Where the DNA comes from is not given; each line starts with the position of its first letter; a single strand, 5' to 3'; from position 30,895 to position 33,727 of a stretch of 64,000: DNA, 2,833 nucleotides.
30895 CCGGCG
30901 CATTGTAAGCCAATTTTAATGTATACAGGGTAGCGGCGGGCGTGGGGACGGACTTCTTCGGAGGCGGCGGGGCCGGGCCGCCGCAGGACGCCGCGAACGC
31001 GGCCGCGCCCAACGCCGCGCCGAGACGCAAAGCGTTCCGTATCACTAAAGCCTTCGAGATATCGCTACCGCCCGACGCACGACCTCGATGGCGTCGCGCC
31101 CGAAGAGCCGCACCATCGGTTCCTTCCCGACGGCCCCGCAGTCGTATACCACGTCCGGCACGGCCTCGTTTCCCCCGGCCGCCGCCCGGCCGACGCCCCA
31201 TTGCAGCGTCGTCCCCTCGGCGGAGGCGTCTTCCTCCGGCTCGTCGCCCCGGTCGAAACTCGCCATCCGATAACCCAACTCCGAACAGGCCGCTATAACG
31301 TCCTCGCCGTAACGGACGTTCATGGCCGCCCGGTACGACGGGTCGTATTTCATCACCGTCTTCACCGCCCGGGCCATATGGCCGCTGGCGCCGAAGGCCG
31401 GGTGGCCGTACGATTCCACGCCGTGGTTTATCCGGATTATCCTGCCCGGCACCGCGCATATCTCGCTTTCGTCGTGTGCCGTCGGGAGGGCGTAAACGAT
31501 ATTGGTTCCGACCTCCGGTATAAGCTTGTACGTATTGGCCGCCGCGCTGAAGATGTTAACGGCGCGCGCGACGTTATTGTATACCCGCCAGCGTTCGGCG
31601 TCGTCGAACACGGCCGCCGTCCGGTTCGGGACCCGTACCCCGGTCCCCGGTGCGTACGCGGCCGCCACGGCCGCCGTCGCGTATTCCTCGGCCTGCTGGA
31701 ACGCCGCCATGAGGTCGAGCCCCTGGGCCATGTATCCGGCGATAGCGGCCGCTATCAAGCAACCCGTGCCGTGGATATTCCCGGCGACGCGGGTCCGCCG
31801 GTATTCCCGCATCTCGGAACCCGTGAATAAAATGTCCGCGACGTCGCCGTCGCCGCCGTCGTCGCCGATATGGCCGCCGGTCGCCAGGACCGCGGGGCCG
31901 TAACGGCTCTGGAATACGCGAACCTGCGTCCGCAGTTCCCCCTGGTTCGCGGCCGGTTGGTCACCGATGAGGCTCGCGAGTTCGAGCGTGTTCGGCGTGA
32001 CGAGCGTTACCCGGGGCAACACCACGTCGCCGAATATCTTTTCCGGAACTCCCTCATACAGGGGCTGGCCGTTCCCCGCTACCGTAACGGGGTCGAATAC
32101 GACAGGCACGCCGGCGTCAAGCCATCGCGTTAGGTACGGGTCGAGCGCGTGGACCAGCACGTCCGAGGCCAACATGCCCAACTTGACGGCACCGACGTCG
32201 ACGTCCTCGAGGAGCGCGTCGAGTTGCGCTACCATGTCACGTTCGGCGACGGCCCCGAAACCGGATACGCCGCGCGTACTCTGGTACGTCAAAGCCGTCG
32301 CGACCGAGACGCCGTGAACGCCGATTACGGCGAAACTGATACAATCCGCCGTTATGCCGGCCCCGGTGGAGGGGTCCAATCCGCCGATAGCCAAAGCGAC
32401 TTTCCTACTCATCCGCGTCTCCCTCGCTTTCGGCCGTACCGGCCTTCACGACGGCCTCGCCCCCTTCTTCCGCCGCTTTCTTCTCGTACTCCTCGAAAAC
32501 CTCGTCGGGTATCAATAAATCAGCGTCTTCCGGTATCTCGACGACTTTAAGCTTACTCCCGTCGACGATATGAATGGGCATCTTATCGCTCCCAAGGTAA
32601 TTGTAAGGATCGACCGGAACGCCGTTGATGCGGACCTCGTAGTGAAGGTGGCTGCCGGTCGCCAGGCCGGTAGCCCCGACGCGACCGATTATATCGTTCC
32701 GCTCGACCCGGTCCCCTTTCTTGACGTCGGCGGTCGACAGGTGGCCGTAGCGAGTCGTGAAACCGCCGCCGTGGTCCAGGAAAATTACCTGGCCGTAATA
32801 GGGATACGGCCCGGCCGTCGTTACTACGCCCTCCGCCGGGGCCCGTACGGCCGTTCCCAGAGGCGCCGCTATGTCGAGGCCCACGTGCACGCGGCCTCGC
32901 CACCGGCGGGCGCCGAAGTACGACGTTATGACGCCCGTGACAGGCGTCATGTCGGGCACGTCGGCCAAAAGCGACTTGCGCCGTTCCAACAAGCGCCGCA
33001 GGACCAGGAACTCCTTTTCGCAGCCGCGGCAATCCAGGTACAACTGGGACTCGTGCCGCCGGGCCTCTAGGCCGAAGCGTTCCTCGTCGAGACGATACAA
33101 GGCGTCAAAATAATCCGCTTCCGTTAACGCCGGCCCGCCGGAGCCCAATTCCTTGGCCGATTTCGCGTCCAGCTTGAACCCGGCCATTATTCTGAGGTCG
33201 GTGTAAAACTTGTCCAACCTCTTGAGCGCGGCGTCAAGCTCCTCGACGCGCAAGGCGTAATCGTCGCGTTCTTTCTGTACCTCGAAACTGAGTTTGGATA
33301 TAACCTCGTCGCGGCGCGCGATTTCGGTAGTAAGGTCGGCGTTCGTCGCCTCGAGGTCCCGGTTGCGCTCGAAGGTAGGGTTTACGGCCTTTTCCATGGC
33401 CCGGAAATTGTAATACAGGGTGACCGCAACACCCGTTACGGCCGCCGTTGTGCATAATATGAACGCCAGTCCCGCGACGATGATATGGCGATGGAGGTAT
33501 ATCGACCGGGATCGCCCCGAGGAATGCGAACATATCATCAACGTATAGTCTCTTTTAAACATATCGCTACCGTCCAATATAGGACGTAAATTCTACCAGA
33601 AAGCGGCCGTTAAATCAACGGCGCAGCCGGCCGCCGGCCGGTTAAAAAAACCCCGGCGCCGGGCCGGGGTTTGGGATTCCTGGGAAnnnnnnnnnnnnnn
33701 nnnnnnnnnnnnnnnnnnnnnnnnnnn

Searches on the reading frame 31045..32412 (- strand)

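Call 32: search_protein_families(library=pfam, max_evalue=0.01, proteins=[window:31045-32412:-])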
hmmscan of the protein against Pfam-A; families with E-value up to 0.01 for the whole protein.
window:31045-32412:- (455 aa): 3 families
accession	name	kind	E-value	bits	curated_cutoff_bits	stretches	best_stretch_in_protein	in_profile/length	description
PF10120.14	ThiN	-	2e-60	203.7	25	1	281-448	2-163/165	Thiamine-phosphate synthase ThiN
PF08543.17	Phos_pyr_kin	-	9.5e-58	195.9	27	1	13-259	1-242/246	Phosphomethylpyrimidine kinase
PF02110.20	HK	-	0.0045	16.8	27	0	98-252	76-223/247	Hydroxyethylthiazole kinase family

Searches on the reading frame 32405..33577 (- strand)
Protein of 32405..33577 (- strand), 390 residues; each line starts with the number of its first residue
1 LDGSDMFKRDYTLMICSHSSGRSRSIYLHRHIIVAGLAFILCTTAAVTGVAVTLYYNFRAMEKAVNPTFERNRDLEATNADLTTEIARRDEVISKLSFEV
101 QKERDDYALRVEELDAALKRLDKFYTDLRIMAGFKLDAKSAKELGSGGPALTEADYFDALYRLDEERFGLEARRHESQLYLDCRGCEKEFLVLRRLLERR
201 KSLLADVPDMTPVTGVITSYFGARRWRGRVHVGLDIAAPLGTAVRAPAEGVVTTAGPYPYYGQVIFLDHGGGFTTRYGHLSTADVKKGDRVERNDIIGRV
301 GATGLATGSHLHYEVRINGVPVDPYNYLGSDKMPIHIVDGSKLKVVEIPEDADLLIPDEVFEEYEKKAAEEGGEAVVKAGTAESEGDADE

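Call 32: search_protein_families(library=pfam, max_evalue=0.01, proteins=[window:32405-33577:-])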
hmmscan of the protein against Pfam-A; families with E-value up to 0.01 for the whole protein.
window:32405-33577:- (390 aa): 1 family
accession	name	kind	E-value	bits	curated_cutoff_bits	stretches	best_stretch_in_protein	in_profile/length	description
PF01551.29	Peptidase_M23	-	1.2e-33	115.6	28.7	1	230-324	2-96/96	Peptidase family M23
